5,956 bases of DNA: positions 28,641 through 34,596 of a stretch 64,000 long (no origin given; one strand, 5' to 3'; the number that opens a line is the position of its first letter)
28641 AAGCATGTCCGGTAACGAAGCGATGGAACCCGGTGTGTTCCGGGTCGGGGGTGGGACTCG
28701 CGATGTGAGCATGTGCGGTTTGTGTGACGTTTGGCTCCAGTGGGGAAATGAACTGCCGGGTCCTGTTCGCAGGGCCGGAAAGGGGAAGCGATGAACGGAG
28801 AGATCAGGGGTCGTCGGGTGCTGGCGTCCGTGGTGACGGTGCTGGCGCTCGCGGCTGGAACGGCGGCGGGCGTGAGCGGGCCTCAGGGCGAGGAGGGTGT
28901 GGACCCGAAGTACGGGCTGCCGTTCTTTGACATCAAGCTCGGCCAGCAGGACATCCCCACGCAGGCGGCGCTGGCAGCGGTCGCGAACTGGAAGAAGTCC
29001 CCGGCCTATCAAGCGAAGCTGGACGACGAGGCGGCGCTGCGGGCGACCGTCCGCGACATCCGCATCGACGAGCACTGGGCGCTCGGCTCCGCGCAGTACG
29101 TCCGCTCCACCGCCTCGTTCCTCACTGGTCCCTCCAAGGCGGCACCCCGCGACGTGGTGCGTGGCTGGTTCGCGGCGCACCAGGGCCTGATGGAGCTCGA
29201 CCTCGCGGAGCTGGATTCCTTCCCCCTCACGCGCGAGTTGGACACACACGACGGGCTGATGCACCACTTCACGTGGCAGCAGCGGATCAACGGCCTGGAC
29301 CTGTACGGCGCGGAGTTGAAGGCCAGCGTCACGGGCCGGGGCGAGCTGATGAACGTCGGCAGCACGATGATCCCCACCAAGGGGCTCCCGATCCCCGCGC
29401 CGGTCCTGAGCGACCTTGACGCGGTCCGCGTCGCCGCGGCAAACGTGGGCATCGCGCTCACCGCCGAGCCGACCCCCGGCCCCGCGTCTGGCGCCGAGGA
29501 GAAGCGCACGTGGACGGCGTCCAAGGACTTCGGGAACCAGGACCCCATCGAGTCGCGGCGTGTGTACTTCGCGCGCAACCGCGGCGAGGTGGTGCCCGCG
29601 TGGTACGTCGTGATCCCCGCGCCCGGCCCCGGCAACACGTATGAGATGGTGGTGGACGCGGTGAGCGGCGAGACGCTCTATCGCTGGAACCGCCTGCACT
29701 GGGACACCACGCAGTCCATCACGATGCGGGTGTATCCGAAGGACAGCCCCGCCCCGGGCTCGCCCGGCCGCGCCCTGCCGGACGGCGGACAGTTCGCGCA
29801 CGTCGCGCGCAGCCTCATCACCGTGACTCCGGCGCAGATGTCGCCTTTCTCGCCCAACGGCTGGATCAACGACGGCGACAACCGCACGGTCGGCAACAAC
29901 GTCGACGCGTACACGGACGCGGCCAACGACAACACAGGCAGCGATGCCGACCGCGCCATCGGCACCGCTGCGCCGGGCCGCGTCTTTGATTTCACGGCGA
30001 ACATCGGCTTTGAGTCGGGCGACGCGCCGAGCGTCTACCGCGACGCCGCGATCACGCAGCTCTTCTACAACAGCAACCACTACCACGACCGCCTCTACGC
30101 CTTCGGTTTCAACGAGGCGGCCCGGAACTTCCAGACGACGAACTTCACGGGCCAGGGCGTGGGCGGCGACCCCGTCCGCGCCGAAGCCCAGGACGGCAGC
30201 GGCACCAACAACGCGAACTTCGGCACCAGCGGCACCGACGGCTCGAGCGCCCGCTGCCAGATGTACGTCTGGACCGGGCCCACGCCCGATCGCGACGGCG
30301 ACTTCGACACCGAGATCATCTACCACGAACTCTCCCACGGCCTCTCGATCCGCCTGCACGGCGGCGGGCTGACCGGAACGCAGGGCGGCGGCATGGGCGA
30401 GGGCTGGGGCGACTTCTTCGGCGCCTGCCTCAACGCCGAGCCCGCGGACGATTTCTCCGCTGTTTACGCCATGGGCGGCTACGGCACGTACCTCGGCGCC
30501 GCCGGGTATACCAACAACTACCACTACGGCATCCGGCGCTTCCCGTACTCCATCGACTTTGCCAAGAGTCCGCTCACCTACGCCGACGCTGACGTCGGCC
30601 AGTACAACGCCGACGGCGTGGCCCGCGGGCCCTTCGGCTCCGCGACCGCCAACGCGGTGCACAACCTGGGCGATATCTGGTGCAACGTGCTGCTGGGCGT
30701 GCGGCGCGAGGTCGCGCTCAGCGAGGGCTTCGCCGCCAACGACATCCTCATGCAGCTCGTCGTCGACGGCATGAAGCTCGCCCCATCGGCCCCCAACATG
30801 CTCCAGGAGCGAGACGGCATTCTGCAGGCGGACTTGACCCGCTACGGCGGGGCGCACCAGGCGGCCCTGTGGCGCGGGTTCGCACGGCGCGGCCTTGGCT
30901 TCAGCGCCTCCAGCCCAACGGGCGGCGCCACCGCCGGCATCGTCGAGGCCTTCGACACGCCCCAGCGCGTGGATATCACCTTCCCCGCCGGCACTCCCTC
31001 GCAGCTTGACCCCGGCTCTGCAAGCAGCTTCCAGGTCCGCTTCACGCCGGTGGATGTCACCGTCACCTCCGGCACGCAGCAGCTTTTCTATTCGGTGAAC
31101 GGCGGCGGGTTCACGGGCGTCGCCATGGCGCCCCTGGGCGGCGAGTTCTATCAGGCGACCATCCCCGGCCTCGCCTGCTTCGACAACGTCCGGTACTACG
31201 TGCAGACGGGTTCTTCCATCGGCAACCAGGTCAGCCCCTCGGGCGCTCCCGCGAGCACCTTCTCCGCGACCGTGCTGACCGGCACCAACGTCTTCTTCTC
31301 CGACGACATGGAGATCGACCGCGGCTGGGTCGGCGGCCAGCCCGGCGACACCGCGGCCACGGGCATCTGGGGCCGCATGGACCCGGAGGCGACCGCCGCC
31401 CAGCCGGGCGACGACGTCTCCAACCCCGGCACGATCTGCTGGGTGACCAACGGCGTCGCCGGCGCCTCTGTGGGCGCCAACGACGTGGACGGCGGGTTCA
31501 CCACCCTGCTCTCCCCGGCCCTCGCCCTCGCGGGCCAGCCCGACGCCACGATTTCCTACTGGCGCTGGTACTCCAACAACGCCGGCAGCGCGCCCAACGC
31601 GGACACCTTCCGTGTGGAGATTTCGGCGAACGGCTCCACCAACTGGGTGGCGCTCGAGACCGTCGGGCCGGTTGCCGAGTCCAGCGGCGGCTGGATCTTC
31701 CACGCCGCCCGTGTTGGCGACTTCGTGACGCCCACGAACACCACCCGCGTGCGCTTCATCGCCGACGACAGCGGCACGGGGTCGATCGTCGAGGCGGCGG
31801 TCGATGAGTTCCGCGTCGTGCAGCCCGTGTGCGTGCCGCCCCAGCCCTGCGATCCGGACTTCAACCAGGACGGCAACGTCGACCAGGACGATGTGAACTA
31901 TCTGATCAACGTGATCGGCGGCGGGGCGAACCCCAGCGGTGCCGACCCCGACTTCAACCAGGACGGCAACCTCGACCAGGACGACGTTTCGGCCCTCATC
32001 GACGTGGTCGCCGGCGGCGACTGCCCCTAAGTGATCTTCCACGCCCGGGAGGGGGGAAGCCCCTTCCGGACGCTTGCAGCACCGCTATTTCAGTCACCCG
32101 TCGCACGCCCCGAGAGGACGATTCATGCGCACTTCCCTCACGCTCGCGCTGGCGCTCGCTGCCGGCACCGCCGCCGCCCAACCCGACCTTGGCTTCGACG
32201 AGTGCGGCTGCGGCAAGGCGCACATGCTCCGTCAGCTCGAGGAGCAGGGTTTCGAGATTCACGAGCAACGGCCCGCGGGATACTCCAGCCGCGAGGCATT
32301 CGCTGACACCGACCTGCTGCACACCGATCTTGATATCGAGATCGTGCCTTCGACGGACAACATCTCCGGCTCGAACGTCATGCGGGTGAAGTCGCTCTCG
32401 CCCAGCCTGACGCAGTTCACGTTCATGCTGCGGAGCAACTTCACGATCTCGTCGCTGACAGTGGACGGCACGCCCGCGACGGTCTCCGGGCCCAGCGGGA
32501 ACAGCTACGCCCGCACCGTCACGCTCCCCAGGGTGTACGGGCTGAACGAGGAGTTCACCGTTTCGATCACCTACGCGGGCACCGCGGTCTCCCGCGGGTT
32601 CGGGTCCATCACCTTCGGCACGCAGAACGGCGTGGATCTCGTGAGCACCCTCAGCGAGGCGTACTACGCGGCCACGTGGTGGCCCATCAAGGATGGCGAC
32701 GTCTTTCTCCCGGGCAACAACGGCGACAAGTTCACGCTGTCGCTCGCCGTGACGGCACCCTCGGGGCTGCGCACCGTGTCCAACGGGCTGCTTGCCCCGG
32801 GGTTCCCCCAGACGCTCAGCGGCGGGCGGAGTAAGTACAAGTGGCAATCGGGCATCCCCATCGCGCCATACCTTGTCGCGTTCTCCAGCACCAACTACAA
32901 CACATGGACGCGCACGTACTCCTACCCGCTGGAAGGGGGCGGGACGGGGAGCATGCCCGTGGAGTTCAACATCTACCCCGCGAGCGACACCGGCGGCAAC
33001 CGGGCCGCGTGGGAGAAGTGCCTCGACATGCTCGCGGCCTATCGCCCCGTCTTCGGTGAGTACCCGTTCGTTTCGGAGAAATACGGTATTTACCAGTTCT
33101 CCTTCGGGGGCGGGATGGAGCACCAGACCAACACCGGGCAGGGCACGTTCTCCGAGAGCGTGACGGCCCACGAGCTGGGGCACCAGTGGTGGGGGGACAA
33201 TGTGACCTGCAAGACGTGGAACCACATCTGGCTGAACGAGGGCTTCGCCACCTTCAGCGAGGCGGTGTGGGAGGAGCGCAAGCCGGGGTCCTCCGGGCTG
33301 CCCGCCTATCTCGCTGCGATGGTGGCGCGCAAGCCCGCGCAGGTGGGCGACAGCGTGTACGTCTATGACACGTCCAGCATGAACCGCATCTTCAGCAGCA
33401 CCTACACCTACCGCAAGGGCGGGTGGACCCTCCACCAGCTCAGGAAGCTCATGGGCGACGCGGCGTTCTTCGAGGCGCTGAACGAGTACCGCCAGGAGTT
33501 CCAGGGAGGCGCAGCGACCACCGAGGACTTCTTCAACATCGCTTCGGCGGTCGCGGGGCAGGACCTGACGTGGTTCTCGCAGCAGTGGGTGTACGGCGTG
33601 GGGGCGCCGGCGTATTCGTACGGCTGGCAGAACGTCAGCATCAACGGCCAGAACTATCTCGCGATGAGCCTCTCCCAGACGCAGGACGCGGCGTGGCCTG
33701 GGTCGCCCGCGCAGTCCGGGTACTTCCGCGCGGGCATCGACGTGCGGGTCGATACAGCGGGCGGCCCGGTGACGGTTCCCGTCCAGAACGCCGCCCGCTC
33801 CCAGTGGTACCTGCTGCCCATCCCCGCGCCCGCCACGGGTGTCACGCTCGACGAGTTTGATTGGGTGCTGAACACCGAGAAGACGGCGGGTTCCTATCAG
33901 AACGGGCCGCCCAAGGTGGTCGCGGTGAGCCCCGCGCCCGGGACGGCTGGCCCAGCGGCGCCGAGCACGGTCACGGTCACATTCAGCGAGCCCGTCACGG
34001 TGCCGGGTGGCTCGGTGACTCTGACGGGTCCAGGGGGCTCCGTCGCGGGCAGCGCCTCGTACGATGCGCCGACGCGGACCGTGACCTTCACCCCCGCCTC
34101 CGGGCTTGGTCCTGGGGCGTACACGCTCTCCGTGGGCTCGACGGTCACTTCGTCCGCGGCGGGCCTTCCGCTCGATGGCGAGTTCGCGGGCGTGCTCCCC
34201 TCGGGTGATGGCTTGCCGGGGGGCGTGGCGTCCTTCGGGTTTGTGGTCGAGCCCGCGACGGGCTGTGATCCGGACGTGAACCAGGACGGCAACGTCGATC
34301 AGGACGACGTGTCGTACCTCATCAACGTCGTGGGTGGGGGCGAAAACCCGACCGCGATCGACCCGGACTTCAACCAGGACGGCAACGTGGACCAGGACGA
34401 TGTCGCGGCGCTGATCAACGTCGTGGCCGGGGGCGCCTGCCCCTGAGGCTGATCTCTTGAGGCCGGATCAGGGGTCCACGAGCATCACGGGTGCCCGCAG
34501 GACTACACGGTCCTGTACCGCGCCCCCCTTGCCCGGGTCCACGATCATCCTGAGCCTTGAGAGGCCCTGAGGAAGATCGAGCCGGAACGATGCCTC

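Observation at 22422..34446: Four tandem secreted proteins share one 60-aa dockerin-like tag: candidate cellulosome-like surface protease complex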

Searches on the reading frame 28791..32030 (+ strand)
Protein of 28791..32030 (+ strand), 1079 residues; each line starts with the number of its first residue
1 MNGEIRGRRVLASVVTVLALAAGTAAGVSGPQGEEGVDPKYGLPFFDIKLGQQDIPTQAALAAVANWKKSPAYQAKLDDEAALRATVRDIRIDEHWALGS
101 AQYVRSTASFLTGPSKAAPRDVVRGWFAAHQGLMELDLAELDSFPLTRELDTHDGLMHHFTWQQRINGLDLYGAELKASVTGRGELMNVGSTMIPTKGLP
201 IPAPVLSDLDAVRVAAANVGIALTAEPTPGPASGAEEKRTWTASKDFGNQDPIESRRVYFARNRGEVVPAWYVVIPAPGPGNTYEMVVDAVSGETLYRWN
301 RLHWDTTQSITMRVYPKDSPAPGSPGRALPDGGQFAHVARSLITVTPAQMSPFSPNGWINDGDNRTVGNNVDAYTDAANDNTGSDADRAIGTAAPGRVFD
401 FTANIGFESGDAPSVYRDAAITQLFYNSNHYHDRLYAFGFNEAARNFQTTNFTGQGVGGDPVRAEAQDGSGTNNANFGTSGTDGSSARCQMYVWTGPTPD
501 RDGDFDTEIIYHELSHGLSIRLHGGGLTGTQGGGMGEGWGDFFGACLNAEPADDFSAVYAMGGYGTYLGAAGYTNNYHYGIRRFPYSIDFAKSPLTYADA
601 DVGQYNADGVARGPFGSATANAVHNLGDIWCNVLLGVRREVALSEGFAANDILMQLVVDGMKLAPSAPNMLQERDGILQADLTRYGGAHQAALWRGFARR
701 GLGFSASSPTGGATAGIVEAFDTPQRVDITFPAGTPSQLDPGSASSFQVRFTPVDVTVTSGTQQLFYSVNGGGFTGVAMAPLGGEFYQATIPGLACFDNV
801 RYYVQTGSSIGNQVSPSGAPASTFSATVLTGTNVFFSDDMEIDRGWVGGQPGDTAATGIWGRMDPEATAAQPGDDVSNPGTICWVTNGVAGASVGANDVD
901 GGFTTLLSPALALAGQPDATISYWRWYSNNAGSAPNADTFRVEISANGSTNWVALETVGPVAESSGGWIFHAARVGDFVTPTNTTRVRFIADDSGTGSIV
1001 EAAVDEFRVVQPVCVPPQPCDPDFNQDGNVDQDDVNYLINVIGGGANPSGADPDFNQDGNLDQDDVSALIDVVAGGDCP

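Call 3: search_protein_families(library=pfam, proteins=[window:28791-32030:+], max_evalue=0.01)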
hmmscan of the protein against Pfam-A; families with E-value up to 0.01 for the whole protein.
window:28791-32030:+ (1079 aa): 3 families
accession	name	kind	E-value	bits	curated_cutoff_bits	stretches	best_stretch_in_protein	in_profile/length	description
PF02128.21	Peptidase_M36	-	2.2e-96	323.7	23.3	1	344-706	19-368/368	Fungalysin metallopeptidase (M36)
PF22184.2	CBM_56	-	0.00012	22.6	27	1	743-803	7-63/75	Carbohydrate binding module family 56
PF07504.19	FTP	-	0.00012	22.2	21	1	154-191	13-49/51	Fungalysin/Thermolysin Propeptide Motif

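Call 4: search_protein_families(library=ncbifam, proteins=[window:28791-32030:+], max_evalue=0.01)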
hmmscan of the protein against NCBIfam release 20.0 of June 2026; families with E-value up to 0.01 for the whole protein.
window:28791-32030:+ (1079 aa): 3 families
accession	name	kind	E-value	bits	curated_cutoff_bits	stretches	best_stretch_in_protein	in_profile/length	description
NF038113.1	T9SSA_dep_M36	equivalog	1.6e-97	327.7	885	3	339-497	256-407/869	T9SS-dependent M36 family metallopeptidase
NF038112.1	myxo_dep_M36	subfamily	7.3e-79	265.3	1500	2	252-496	231-483/1604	myxosortase-dependent M36 family metallopeptidase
NF038111.1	rhom_dep_M36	equivalog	4.1e-68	229.9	1700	2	254-495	229-472/1315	rhombosortase-dependent M36 family metallopeptidase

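Call 54: find_homologous_proteins(query=window:28791-32027:+, max_evalue=1e-20)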
Query window:28791-32027:+ (1079 aa): 603 proteins with E <= 1e-20 among 8000 candidates; the best 120 are listed.
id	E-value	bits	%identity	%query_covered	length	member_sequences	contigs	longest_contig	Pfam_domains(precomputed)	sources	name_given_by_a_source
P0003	0.0e+0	2447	98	100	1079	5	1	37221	PF02128.22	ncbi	ncbi:MAG: M36 family metallopeptidase [Phycisphaerales bacterium]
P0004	0.0e+0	1854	75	98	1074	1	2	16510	PF02128.22,PF07504.20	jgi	jgi:hypothetical protein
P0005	0.0e+0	1641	67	99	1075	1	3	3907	PF02128.22,PF07504.20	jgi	jgi:hypothetical protein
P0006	0.0e+0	1411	61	96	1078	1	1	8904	PF02128.22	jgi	jgi:hypothetical protein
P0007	0.0e+0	1376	58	100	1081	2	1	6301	PF02128.22,PF07504.20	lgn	-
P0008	0.0e+0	1324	57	95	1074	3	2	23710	PF02128.22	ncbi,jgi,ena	-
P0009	0.0e+0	1304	56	100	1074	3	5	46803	PF02128.22,PF07504.20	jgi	jgi:hypothetical protein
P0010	0.0e+0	1295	58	96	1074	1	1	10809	PF02128.22,PF07504.20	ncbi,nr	ncbi:MAG: M36 family metallopeptidase [Planctomycetota bacterium]|nr:M36 family metallopeptidase [Pl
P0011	0.0e+0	1294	56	99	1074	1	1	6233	PF02128.22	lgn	-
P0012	0.0e+0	1268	56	92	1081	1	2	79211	PF02128.22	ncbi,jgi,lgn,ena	jgi:hypothetical protein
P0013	0.0e+0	1265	55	99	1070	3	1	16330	PF02128.22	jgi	-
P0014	0.0e+0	1233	57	92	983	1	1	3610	PF02128.22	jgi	-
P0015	0.0e+0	1173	52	99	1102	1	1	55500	PF02128.22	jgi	jgi:hypothetical protein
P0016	0.0e+0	1154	50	99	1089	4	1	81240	PF02128.22,PF07504.20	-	-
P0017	0.0e+0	1128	51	98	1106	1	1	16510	PF02128.22,PF07504.20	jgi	jgi:hypothetical protein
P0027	0.0e+0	1040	49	97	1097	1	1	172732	PF02128.22,PF07504.20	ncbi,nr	ncbi:MAG: hypothetical protein GC200_11310 [Tepidisphaera sp.]|nr:hypothetical protein [Tepidisphaer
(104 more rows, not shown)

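Call 68: find_encoding_contigs(protein=P0027, flank=10000, max_places=2)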
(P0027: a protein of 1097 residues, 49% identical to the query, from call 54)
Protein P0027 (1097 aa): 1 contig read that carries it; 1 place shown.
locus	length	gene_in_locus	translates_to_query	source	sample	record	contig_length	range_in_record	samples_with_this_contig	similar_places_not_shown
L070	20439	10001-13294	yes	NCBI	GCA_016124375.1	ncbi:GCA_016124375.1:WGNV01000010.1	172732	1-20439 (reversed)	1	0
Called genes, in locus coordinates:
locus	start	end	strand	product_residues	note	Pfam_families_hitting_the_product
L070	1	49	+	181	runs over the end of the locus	-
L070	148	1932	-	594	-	PF01039:Carboxyl_trans, PF03255:ACCA (weak)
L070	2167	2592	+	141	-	-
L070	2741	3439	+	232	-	-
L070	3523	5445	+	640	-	PF13520:AA_permease_2, PF00582:Usp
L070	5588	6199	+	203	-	-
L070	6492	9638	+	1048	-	PF13583:Reprolysin_4, PF13688:Reprolysin_5, PF13574:Reprolysin_2, PF13582:Reprolysin_3, PF01483:P_proprotein (faint)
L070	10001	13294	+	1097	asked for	PF07504:FTP, PF02128:Peptidase_M36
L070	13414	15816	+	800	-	PF01433:Peptidase_M1, PF04234:CopC, PF13205:Big_5 (weak)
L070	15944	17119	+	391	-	PF07679:I-set (weak), PF13927:Ig_3 (weak)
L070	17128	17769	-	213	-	PF12840:HTH_20 (weak), PF25212:HVO_A0114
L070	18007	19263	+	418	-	-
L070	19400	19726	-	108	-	PF00076:RRM_1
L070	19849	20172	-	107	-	PF12728:HTH_17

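Call 69: find_encoding_contigs(protein=P0009, flank=10000, max_places=2)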
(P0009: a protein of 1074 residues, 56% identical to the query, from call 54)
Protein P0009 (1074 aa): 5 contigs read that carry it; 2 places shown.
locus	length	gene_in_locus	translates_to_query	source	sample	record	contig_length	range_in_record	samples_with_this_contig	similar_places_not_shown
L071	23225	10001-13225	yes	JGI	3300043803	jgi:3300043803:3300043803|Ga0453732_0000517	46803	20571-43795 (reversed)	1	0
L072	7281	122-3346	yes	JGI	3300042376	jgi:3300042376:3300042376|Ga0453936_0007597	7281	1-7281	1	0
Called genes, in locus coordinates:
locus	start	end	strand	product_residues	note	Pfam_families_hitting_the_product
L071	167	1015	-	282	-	PF00753:Lactamase_B, PF12706:Lactamase_B_2, PF23023:Anti-Pycsar_Apyc1 (weak)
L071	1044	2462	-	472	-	PF10396:TrmE_N, PF12631:MnmE_helical, PF01926:MMR_HSR1, PF02421:FeoB_N (weak)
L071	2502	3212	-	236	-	PF03938:OmpH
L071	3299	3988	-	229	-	PF01048:PNP_UDP_1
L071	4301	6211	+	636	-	PF25954:Beta-barrel_RND_2 (weak), PF25975:CzcB_C (weak), PF25989:YknX_C (weak)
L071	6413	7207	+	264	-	-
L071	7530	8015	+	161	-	-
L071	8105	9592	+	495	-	-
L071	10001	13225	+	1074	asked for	PF07504:FTP (weak), PF02128:Peptidase_M36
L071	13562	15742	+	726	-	-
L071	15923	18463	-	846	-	-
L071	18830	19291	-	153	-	-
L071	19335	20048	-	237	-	PF05721:PhyH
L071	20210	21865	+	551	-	PF00919:UPF0004, PF04055:Radical_SAM, PF18693:TRAM_2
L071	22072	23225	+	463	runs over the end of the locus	-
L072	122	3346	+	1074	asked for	PF07504:FTP (weak), PF02128:Peptidase_M36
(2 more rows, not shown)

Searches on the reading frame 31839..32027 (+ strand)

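Call 5: search_protein_families(library=ncbifam, proteins=[window:31839-32027:+], max_evalue=10)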
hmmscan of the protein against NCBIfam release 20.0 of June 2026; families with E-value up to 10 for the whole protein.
seq(63 aa): 1 family
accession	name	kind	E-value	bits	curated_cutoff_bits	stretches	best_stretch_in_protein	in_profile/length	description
NF041540.1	dockerin_GC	domain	0.0055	17.1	29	1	4-56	1-62/67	GC-type dockerin domain-anchored protein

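Call 6: search_protein_families(library=pfam, proteins=[window:31839-32027:+], max_evalue=10)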
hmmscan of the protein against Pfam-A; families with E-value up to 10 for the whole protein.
seq(63 aa): 5 families
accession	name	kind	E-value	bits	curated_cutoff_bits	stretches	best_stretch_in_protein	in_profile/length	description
PF00404.24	Dockerin_1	-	9.2e-05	23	22.9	1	7-54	3-53/57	Dockerin type I domain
PF13499.12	EF-hand_7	-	0.01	16.6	30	2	38-54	12-29/67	EF-hand domain pair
PF13405.12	EF-hand_6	-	0.017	15.3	25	2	38-54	10-26/30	EF-hand domain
PF22152.1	Permu_RdRp_palm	-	0.036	13.3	27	2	4-26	207-230/357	Permutotetravirus RNA-dependent RNA polymerase palm domain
PF00036.39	EF-hand_1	-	6.7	6.9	25.4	0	38-53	10-25/29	EF hand domain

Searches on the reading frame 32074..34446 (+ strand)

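Call 3: search_protein_families(library=pfam, proteins=[window:32074-34446:+], max_evalue=0.01)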
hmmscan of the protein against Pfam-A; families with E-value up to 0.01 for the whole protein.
window:32074-34446:+ (790 aa): 4 families
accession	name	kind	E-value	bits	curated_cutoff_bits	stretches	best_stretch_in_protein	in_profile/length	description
PF01433.26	Peptidase_M1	-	7.1e-29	101.4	27.7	1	358-505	65-218/218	Peptidase family M1 domain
PF13205.12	Big_5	-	1.6e-10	42.1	23.6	1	610-696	2-92/105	Bacterial Ig-like domain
PF04234.18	CopC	-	4.6e-08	34.4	23.3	1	614-687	3-74/92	CopC domain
PF00404.24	Dockerin_1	-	7.9e-05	23.2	22.9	1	734-782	3-54/57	Dockerin type I domain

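Call 4: search_protein_families(library=ncbifam, proteins=[window:32074-34446:+], max_evalue=0.01)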
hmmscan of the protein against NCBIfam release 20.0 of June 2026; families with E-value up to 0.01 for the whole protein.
window:32074-34446:+ (790 aa): 4 families
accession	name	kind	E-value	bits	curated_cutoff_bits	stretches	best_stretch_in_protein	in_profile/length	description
TIGR02412.1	pepN_strep_liv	equivalog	1.7e-22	79.6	591.2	1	362-511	289-444/832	aminopeptidase N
TIGR02411.1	leuko_A4_hydro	equivalog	2.4e-14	53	761.7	1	362-486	280-413/600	leukotriene-A(4) hydrolase/aminopeptidase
TIGR02414.1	pepN_proteo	equivalog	2.4e-12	45.8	718.2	1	361-515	286-443/868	aminopeptidase N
NF033814.1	copper_CopC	equivalog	0.0053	17.2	95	0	613-686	12-87/107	copper homeostasis periplasmic binding protein CopC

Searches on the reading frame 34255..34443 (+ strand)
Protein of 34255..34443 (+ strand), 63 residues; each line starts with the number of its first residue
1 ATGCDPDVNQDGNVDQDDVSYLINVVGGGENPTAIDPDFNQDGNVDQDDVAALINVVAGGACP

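Call 5: search_protein_families(library=ncbifam, proteins=[window:34255-34443:+], max_evalue=10)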
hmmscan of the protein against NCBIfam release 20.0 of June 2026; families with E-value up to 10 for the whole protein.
seq(63 aa): 2 families
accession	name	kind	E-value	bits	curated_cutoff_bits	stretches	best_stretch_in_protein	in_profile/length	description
NF041540.1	dockerin_GC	domain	0.0023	18.3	29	1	4-58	1-64/67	GC-type dockerin domain-anchored protein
NF040573.1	holin_dep_muram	equivalog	0.097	12.4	240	1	38-55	41-58/200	holin-associated N-acetylmuramidase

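Call 6: search_protein_families(library=pfam, proteins=[window:34255-34443:+], max_evalue=10)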
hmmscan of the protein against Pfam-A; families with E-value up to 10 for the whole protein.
seq(63 aa): 7 families
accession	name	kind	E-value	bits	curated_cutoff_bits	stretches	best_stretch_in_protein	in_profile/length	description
PF00404.24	Dockerin_1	-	1e-06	29.3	22.9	1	7-56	3-55/57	Dockerin type I domain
PF13499.12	EF-hand_7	-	0.0023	18.7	30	2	7-32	12-37/67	EF-hand domain pair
PF13405.12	EF-hand_6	-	0.004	17.2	25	2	38-55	10-27/30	EF-hand domain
PF22152.1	Permu_RdRp_palm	-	0.014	14.7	27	2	33-57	205-230/357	Permutotetravirus RNA-dependent RNA polymerase palm domain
PF00036.39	EF-hand_1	-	0.097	12.7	25.4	2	7-21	10-24/29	EF hand domain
PF06076.17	Orthopox_F14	-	0.12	13.1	27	0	41-62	28-49/73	Orthopoxvirus F14 protein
PF13202.12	EF-hand_5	-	4.4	7.4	25.9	0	7-17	9-19/25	EF hand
